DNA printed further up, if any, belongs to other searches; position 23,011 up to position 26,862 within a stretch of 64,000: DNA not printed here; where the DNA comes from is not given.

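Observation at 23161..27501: Candidate undescribed two-gene module: a 258-aa P/A-linker protein plus a 1183-aa Trp-free coiled-coil protein with a long Pro/Ala tail, coupled to an MFS transporter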

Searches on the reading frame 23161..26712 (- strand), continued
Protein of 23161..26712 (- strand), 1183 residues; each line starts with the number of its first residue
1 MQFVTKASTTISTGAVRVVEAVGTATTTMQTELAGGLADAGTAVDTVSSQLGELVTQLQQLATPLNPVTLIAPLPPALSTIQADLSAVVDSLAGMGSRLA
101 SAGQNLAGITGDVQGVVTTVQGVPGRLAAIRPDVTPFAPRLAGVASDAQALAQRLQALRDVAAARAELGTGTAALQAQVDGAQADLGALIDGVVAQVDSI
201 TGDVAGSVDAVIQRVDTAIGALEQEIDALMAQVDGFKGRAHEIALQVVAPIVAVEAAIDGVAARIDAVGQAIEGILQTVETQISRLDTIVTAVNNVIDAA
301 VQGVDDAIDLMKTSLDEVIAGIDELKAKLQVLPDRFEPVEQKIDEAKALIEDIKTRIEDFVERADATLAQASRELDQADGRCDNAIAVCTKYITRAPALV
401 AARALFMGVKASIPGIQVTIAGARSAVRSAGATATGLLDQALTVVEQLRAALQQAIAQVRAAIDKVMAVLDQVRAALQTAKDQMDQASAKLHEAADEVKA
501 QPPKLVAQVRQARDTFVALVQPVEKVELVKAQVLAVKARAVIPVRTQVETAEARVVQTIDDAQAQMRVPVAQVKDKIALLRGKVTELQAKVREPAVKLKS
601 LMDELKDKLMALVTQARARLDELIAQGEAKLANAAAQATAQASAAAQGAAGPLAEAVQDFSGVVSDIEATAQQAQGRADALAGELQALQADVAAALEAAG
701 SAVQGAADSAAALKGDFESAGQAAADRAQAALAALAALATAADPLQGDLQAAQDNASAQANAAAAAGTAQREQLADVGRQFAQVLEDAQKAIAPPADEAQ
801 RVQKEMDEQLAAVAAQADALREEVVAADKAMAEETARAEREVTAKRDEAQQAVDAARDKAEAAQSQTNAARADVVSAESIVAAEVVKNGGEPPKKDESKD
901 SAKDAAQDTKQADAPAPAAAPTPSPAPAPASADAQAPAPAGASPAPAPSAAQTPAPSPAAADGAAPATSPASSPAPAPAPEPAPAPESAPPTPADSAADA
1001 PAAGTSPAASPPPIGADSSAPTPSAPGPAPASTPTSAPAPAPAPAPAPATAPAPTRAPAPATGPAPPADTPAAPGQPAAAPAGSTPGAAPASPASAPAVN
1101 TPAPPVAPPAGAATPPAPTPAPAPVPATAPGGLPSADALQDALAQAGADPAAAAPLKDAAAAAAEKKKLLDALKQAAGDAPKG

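Call 77: find_encoding_contigs(protein=P0143, flank=2000, max_places=3)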
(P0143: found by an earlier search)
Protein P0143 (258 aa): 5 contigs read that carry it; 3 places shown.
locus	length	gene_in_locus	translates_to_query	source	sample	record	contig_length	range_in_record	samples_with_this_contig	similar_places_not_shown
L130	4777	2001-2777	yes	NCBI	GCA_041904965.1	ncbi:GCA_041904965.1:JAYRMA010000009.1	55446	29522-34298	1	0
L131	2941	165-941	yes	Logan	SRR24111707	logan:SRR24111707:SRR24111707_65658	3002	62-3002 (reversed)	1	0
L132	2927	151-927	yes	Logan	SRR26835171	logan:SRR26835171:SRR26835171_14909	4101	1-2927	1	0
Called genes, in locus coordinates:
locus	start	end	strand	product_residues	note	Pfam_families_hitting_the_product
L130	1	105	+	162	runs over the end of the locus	PF02464:CinA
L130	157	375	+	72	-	PF04014:MazE_antitoxin (weak)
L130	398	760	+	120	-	PF01850:PIN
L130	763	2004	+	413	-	PF07690:MFS_1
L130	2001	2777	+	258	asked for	-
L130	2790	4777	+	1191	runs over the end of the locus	-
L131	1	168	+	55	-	?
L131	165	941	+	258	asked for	-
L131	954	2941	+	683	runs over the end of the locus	?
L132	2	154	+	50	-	?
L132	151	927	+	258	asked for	-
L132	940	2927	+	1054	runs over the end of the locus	?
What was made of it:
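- Checked: Gene callers on a near-identical contig call the same 258-aa product (call 77).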

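Call 93: search_protein_families(library=ncbifam, proteins=[L040:9203-9925:+, L040:9926-12800:+, L040:5280-6842:-, L040:6856-7524:-, L040:7517-9124:-], max_evalue=0.001)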
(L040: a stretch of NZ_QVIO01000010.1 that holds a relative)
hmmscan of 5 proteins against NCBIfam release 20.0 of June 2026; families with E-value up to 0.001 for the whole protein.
L040:9203-9925:+ (240 aa): 0 families

L040:9926-12800:+ (958 aa): 1 family
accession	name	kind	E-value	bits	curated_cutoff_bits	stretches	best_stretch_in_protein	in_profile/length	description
TIGR04527.1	mycoplas_twoTM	subfamily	4.6e-08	33.1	125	0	306-421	54-166/248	MG_279/MG_280 family protein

L040:5280-6842:- (520 aa): 0 families

L040:6856-7524:- (222 aa): 5 families
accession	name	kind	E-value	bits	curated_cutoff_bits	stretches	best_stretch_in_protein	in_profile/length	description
TIGR01726.1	HEQRo_perm_3TM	subfamily_domain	2.9e-11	43.8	42.2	1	14-114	3-95/99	ABC transporter permease subunit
NF011680.0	PRK15100.1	equivalog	2e-10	40.9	300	1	4-131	3-122/222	cystine ABC transporter permease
NF011714.0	PRK15135.1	subfamily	6.4e-05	22.9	319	1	11-150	4-147/228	histidine ABC transporter permease HisQ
TIGR03003.1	ectoine_ehuD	equivalog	0.00021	21.3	205.2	0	11-130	8-119/212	ectoine/hydroxyectoine ABC transporter permease subunit EhuD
NF011687.0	PRK15107.1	equivalog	0.00039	20.4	318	0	13-133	13-133/224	glutamate/aspartate ABC transporter permease GltK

L040:7517-9124:- (535 aa): 15 families
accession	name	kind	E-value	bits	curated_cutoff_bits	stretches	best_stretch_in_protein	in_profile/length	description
TIGR01096.1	3A0103s03R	subfamily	2.4e-20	73.1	256.35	1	16-207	4-196/250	lysine/arginine/ornithine ABC transporter substrate-binding protein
NF008885.0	PRK11917.1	equivalog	1.4e-13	51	373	1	19-158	19-161/259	bifunctional adhesin/ABC transporter aspartate/glutamate-binding protein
NF008426.0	PRK11260.1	equivalog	3.9e-11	42.7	312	1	9-130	11-132/266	cystine ABC transporter substrate-binding protein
NF041765.1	ArtJ_Ecoli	equivalog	4.2e-09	36.4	510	1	15-197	4-179/243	arginine ABC transporter substrate-binding protein ArtJ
NF008112.0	PRK10859.1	equivalog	1.3e-07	30.5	354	1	15-158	20-162/483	membrane-bound lytic murein transglycosylase MltF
NF011965.0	PRK15437.1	equivalog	4.4e-07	29.7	459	1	19-153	9-141/260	histidine ABC transporter substrate-binding protein HisJ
NF052427.1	StpK7MSMEG_1200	equivalog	5.8e-07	28.4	900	1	32-117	356-441/601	serine/threonine protein kinase StpK7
NF011586.0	PRK15010.1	equivalog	1.5e-06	28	440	1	37-116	25-104/260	lysine/arginine/ornithine ABC transporter substrate-binding protein ArgT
TIGR02995.1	ectoine_ehuB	equivalog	1.5e-06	27.7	190.9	1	11-85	6-79/275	ectoine/hydroxyectoine ABC transporter substrate-binding protein EhuB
NF011680.0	PRK15100.1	equivalog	3.7e-06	27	300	1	336-528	15-212/222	cystine ABC transporter permease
NF041764.1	ArtI_Ecoli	equivalog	6.5e-06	25.7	522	1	38-196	21-178/243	arginine ABC transporter substrate-binding protein ArtI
TIGR03003.1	ectoine_ehuD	equivalog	2.8e-05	24.1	205.2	1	336-527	13-209/212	ectoine/hydroxyectoine ABC transporter permease subunit EhuD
NF011583.0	PRK15007.1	subfamily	5.7e-05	22.6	358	1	38-197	21-179/243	arginine ABC transporter substrate-binding protein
TIGR01726.1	HEQRo_perm_3TM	subfamily_domain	0.00018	22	42.2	1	334-429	3-93/99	ABC transporter permease subunit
NF008063.0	PRK10797.1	subfamily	0.00051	19.3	375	1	22-115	25-124/302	glutamate/aspartate ABC transporter substrate-binding protein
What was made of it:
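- It sits at cluster edges next to housekeeping ABC-transporter genes (call 93).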
